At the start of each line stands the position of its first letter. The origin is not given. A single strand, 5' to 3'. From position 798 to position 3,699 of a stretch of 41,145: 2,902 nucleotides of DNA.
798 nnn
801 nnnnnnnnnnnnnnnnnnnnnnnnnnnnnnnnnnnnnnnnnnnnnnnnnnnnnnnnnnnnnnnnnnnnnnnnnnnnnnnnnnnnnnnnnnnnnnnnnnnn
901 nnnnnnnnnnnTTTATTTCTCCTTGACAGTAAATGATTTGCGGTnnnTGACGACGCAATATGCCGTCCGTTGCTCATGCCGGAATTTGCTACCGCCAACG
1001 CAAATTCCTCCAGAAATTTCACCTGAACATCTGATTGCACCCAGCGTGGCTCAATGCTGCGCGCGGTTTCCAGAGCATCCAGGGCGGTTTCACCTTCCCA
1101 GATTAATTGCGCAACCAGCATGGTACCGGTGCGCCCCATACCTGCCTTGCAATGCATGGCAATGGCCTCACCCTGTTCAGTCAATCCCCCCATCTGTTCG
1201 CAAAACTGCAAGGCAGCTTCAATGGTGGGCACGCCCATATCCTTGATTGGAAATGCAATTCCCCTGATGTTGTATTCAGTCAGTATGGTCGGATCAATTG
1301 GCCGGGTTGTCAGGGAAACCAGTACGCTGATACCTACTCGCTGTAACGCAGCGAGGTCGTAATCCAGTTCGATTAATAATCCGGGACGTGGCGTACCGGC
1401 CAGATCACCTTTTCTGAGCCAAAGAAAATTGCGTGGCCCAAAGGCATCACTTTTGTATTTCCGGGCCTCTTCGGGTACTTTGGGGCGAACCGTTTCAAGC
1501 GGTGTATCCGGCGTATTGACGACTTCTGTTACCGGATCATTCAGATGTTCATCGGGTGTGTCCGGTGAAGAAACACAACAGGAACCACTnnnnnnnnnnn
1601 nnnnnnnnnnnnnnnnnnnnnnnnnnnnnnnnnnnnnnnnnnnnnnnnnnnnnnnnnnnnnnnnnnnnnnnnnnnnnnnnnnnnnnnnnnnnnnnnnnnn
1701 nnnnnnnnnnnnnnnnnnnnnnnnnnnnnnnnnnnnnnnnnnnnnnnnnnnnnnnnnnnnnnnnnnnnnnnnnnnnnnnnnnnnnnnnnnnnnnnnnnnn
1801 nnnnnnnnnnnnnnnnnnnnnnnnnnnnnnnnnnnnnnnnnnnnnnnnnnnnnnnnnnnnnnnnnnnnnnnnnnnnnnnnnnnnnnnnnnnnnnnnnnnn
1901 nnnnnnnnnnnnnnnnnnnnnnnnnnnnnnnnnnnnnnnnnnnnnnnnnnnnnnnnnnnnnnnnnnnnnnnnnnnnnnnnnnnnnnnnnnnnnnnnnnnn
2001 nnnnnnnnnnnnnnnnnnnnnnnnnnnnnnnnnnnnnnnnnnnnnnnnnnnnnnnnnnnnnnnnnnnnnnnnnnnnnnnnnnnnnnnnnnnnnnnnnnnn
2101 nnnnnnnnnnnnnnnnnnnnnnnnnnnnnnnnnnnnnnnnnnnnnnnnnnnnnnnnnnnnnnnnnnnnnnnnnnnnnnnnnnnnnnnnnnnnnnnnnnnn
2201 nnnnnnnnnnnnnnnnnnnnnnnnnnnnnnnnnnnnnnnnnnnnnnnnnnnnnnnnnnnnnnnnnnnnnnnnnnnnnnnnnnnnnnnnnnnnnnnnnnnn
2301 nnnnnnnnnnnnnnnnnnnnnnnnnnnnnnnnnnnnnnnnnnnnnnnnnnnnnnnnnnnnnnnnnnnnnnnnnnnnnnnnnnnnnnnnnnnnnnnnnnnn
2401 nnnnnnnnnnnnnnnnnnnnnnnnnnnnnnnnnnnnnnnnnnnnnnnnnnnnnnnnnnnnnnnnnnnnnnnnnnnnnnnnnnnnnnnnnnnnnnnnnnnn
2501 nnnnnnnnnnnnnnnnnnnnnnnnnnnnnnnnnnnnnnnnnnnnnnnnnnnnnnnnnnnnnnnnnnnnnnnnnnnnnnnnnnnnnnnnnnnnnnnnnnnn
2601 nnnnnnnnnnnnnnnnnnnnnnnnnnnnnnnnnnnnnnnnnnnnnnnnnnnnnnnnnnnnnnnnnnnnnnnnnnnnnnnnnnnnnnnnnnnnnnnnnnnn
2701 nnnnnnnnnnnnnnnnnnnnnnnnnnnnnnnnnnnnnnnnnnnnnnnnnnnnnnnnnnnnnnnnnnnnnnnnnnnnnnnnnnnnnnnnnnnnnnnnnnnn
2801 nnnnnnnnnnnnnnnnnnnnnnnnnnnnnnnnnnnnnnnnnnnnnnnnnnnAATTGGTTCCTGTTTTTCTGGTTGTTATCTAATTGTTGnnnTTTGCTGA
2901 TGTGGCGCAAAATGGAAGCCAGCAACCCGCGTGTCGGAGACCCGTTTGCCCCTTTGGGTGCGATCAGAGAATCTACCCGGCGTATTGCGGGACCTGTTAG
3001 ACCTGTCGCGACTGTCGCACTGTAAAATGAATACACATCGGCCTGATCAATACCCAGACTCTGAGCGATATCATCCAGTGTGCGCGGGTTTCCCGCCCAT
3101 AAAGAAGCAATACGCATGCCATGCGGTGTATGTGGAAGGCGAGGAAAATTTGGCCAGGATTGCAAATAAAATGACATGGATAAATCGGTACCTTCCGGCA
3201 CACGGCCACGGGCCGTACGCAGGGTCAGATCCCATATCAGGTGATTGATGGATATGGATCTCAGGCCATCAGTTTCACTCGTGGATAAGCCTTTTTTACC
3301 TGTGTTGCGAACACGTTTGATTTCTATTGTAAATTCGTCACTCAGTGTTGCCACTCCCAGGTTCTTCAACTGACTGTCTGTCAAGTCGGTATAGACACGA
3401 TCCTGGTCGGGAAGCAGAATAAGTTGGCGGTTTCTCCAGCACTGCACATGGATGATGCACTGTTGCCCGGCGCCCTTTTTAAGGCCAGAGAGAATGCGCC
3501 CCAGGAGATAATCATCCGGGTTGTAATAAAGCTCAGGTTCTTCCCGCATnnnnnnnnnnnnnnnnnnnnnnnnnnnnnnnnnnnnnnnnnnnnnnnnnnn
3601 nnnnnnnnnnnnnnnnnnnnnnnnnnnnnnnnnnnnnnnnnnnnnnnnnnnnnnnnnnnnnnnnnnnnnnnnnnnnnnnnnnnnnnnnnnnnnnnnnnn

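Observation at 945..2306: Soluble PstB-like ABC ATPase with a degenerate signature motif fused to a Cys-based protein phosphatase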

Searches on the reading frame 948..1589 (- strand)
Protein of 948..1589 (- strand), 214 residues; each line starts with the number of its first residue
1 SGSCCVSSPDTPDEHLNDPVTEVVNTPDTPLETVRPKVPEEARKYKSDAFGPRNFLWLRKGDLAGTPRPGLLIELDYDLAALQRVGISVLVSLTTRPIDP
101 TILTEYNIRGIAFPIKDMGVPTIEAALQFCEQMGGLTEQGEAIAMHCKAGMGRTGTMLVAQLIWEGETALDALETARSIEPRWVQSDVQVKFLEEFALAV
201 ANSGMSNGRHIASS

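Call 21: search_protein_representatives(protein=window:948-1589:-)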
Query: 214 residues. Proteins with E-value up to 0.001 (for the whole library): 3174; up to 1e-10: 943; up to 1e-30: 171. The best 150 are listed.
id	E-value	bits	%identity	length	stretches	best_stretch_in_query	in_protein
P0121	6.6e-60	218.5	60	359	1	2-203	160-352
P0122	1.7e-57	210.6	52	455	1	1-203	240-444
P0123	2.6e-52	193.7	53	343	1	3-204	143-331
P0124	1.3e-50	188.1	51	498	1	24-203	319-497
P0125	4.2e-50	186.5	47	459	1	3-204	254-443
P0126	5.5e-50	186.1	53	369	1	27-199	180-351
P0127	1.6e-49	184.6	51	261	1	1-202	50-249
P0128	1.8e-49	184.4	47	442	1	20-201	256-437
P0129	2.3e-49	184.1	55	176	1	38-200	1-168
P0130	1.1e-48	181.9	50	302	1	1-197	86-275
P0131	1.6e-47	178.1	56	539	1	39-202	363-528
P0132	3.8e-46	173.6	51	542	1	37-207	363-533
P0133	4.0e-46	173.5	49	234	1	1-200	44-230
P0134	3.0e-45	170.6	47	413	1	33-203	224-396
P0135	4.3e-45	170.2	50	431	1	37-197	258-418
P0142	9.4e-44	165.8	50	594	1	41-198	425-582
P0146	5.4e-43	163.3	50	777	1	44-197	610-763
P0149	2.7e-42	161.0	42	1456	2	39-197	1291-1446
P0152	7.4e-42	159.6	44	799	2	21-197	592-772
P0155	1.4e-41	158.6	47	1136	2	25-197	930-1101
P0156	2.1e-41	158.1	47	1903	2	23-197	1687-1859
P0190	4.9e-38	147.1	46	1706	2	38-197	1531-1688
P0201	4.4e-37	144.0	45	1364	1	35-198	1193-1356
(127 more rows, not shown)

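Call 24: search_protein_families(library=pfam, proteins=[P0149, P0156, P0190, P0201, P0155, P0146, P0152, P0142], max_evalue=0.0001)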
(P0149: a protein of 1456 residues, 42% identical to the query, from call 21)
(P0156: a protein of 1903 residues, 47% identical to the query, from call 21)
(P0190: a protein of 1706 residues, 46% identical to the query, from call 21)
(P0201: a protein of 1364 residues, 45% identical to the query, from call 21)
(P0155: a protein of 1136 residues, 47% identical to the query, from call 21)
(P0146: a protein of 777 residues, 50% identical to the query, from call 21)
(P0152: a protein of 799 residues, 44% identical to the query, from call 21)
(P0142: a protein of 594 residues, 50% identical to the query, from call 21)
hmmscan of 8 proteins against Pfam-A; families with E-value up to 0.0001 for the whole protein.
P0149 (1456 aa): 6 families
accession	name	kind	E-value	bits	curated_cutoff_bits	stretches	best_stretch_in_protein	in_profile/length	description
PF00069.31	Pkinase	-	8.4e-56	189.7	31.7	1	12-276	1-259/263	Protein kinase domain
PF07714.23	PK_Tyr_Ser-Thr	-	6.5e-37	127.7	23.1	1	14-277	3-257/258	Protein tyrosine and serine/threonine kinase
PF22785.1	Tc-R-P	-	9.1e-21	74.8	27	1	1313-1416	1-106/106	Polymorphic toxin system, DSP-PTPase phosphatase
PF22784.1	PTP-SAK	-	2.1e-19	70.5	27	1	1302-1441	2-152/153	Swiss Army Knife protein, DSP-PTPase phosphatase domain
PF00005.33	ABC_tran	-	7.7e-18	65.8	25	1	787-932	1-137/137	ABC transporter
PF02463.25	SMC_N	-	3e-07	30.5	40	0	922-974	159-211/220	RecF/RecN/SMC N terminal domain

P0156 (1903 aa): 4 families
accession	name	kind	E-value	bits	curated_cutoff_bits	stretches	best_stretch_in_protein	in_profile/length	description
PF00005.33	ABC_tran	-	7.8e-18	65.8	25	1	1158-1305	1-137/137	ABC transporter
PF22785.1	Tc-R-P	-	1.2e-17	64.8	27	1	1726-1828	1-105/106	Polymorphic toxin system, DSP-PTPase phosphatase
PF22784.1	PTP-SAK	-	1.3e-14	54.9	27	1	1714-1836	1-121/153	Swiss Army Knife protein, DSP-PTPase phosphatase domain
PF22741.1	PTP-NADK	-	2.3e-06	27.5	27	1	1769-1849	76-158/163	DSP-PTPase phosphatase fused to NAD+ Kinase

P0190 (1706 aa): 4 families
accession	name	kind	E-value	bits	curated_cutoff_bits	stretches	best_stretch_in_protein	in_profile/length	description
PF22785.1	Tc-R-P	-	4e-20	72.8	27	1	1555-1657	1-105/106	Polymorphic toxin system, DSP-PTPase phosphatase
PF00005.33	ABC_tran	-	6e-18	66.2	25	1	975-1122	1-137/137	ABC transporter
PF22784.1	PTP-SAK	-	1.2e-15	58.3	27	1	1543-1663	1-119/153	Swiss Army Knife protein, DSP-PTPase phosphatase domain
PF22741.1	PTP-NADK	-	3.4e-07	30.3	27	1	1599-1660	77-138/163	DSP-PTPase phosphatase fused to NAD+ Kinase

P0201 (1364 aa): 4 families
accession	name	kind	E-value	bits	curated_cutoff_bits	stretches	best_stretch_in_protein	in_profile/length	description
PF22785.1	Tc-R-P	-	3.2e-22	79.5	27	1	1222-1324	1-105/106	Polymorphic toxin system, DSP-PTPase phosphatase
PF22784.1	PTP-SAK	-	3.6e-18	66.5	27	1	1210-1333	1-122/153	Swiss Army Knife protein, DSP-PTPase phosphatase domain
PF00005.33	ABC_tran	-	2.8e-14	54.3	25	1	626-775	1-137/137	ABC transporter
PF22741.1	PTP-NADK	-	1.5e-08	34.6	27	1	1267-1345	78-156/163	DSP-PTPase phosphatase fused to NAD+ Kinase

P0155 (1136 aa): 4 families
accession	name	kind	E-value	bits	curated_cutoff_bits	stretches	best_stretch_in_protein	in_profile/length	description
PF22785.1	Tc-R-P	-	1.7e-18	67.6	27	1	968-1070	1-105/106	Polymorphic toxin system, DSP-PTPase phosphatase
PF00005.33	ABC_tran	-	1.6e-15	58.3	25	1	390-539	1-137/137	ABC transporter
PF22784.1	PTP-SAK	-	1.2e-14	55.1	27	1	956-1080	1-123/153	Swiss Army Knife protein, DSP-PTPase phosphatase domain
PF00782.25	DSPc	-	6.9e-05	23.1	33.5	0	984-1100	12-130/133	Dual specificity phosphatase, catalytic domain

P0146 (777 aa): 2 families
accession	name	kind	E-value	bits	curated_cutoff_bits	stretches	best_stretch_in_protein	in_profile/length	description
PF22785.1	Tc-R-P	-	5.9e-18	65.8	27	1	630-733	1-106/106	Polymorphic toxin system, DSP-PTPase phosphatase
PF22784.1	PTP-SAK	-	4.7e-15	56.4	27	1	618-744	1-121/153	Swiss Army Knife protein, DSP-PTPase phosphatase domain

P0152 (799 aa): 4 families
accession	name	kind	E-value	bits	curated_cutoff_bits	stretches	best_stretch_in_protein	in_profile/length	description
PF22785.1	Tc-R-P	-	2.5e-19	70.2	27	1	639-742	1-106/106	Polymorphic toxin system, DSP-PTPase phosphatase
PF00005.33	ABC_tran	-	3.6e-15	57.2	25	1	61-210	1-137/137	ABC transporter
PF22784.1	PTP-SAK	-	1.5e-13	51.5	27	1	627-749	1-121/153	Swiss Army Knife protein, DSP-PTPase phosphatase domain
PF00102.32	Y_phosphatase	-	7.9e-06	26.1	20.9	1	693-770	145-230/234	Protein-tyrosine phosphatase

P0142 (594 aa): 4 families
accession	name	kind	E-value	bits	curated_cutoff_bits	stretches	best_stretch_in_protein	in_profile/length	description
PF22785.1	Tc-R-P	-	3e-19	69.9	27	1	449-551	2-106/106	Polymorphic toxin system, DSP-PTPase phosphatase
PF22784.1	PTP-SAK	-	3e-16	60.3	27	1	436-557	1-120/153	Swiss Army Knife protein, DSP-PTPase phosphatase domain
PF00782.25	DSPc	-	4.4e-05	23.7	33.5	1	489-549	37-98/133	Dual specificity phosphatase, catalytic domain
PF22741.1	PTP-NADK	-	8.6e-05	22.4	27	0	493-556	78-141/163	DSP-PTPase phosphatase fused to NAD+ Kinase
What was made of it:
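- Related long forms fuse the same ABC-PTP module to a Ser/Thr/Tyr-type protein kinase domain (P0149, call 24), which points to protein phosphorylation. A protein kinase is fused to the module in P0149 (call 24).
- Tried and rejected: One relative carries a protein kinase domain instead (call 24).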

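Call 71: search_dna_similar(query=window:948-1589:-, collection=plasmids, mode=protein, max_evalue=1e-10, max_rows=15)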
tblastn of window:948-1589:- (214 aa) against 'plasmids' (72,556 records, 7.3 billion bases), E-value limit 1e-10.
Records with a match: 9; places in all: 9; records where one place covers at least 80% of the query: 0.
Best place of each record, by identity: <60% 9.
By first word of the organism name: Ralstonia 8; Nostoc 1.
By predicted mobility (MOB-suite, as given by PLSDB): mobilizable 8; conjugative 1.
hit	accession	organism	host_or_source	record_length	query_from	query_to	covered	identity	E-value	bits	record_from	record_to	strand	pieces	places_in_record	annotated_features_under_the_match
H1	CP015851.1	Ralstonia solanacearum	Rhizoma kaempferiae,cell culture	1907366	51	203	71%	37.7%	2e-25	110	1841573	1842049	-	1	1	ABC transporter-like protein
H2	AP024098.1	Ralstonia solanacearum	-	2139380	51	203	71%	37.7%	2e-25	110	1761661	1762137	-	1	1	hypothetical protein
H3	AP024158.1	Ralstonia solanacearum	Zingiber officinale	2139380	51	203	71%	37.7%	2e-25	110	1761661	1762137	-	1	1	hypothetical protein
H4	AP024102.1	Ralstonia solanacearum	-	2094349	51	203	71%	37.7%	2e-25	110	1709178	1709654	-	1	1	hypothetical protein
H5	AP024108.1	Ralstonia solanacearum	-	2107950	51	203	71%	37.7%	2e-25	110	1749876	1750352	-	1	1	hypothetical protein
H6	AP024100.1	Ralstonia solanacearum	-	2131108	51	203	71%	37.7%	2e-25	110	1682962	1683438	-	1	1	hypothetical protein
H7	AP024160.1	Ralstonia solanacearum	Zingiber officinale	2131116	51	203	71%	37.7%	2e-25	110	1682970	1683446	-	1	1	hypothetical protein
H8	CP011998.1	Ralstonia solanacearum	ginger,cell culture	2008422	66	203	64%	36.6%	4e-19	92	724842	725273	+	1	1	none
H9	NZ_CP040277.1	Nostoc sp. C052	Blasia pusilla,pure culture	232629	54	196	67%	28.7%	9e-11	68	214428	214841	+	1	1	dual specificity protein phosphatase family protein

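Call 72: get_annotated_region(hit=H1, flank=6000)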
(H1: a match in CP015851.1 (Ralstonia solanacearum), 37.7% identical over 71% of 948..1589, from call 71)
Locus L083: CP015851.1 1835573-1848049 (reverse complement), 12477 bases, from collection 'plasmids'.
description: Ralstonia solanacearum strain YC40-M plasmid, complete sequence
organism: Ralstonia solanacearum (NCBI taxid 305)
taxonomy: Bacteria; Pseudomonadota; Betaproteobacteria; Burkholderiales; Burkholderiaceae; Ralstonia; Ralstonia solanacearum
host: -; source: Rhizoma kaempferiae,cell culture; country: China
typing (MOB-suite, as given by PLSDB): mobilizable; relaxase MOBP
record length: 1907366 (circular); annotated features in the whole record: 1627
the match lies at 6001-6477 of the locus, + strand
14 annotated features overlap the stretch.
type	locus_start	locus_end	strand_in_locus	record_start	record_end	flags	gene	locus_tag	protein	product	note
CDS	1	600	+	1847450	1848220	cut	-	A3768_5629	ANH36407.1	hypothetical protein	-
CDS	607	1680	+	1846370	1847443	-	-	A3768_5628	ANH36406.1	hypothetical protein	-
CDS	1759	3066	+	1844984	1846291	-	-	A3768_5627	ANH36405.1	Mobile element protein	-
CDS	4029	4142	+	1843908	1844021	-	-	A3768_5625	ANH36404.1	hypothetical protein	-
CDS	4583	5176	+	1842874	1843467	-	-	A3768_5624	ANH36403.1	hypothetical protein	-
CDS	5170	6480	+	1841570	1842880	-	-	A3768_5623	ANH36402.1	ABC transporter-like protein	-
CDS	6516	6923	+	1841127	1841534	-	-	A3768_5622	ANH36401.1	hypothetical protein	-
CDS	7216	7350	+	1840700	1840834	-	-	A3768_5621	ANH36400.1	hypothetical protein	-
CDS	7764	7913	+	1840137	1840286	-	-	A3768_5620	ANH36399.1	hypothetical protein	-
CDS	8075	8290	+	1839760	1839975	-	-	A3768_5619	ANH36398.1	hypothetical protein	-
CDS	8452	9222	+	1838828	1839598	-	-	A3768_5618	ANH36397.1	response regulator transcription regulator protein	-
CDS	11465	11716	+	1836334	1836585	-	-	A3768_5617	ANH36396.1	small molecule metabolism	-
CDS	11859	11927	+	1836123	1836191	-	-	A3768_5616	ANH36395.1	small molecule metabolism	-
CDS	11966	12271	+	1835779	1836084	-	-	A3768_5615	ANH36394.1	hypothetical protein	-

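Call 73: list_cluster_members(proteins=[P0149, P0155, P0156, P0201, P0146, P0131])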
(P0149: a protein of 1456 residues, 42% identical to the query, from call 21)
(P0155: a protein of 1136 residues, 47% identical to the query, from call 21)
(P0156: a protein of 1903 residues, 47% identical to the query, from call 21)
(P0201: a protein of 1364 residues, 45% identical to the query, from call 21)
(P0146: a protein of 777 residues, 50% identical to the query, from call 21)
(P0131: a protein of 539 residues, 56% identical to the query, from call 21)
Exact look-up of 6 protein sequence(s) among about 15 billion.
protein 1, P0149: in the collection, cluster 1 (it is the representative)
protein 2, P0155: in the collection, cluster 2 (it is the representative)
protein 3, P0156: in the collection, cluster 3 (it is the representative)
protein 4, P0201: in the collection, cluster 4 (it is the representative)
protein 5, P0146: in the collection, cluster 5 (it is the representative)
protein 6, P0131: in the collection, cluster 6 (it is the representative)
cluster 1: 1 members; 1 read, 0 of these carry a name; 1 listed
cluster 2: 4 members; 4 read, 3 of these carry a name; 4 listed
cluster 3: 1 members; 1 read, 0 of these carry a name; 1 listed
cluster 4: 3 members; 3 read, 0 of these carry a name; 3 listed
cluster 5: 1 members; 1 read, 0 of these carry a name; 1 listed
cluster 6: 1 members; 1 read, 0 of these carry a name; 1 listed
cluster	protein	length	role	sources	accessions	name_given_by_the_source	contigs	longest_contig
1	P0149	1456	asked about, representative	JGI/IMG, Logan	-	-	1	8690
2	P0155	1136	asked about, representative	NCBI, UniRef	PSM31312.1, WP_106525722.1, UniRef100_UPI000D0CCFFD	ATP-binding cassette domain-containing protein, partial [Haliangium sp. UPWRP_2] | phosphatase domain-containing putative toxin n=1 Tax=Haliangium sp. UPWRP_2 TaxID=1931276 ...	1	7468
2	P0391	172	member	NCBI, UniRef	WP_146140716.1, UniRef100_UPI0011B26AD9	hypothetical protein, partial [Haliangium sp. UPWRP_2] | hypothetical protein n=1 Tax=Haliangium sp. UPWRP_2 TaxID=1931276 RepID=UPI0011B26AD9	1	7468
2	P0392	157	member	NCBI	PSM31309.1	hypothetical protein BVG81_006040, partial [Haliangium sp. UPWRP_2]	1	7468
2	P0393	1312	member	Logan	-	-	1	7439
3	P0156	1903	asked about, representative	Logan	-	-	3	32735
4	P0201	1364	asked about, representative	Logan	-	-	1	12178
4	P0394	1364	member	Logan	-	-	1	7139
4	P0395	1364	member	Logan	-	-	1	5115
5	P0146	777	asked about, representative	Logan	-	-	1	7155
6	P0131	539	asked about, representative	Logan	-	-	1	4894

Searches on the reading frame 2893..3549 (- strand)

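Call 60: search_protein_families(library=pfam, proteins=[window:2893-3549:-], max_evalue=1)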
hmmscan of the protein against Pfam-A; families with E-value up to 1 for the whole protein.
window:2893-3549:- (219 aa): 2 families
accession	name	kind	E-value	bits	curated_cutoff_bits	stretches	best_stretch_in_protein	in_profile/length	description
PF21476.4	PF0610-like_N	-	0.056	14.1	33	1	146-174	5-33/50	PF0610-like, N-terminal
PF25270.1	Khk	-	0.19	11.3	35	1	122-185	173-231/365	Prokaryotic ketohexokinase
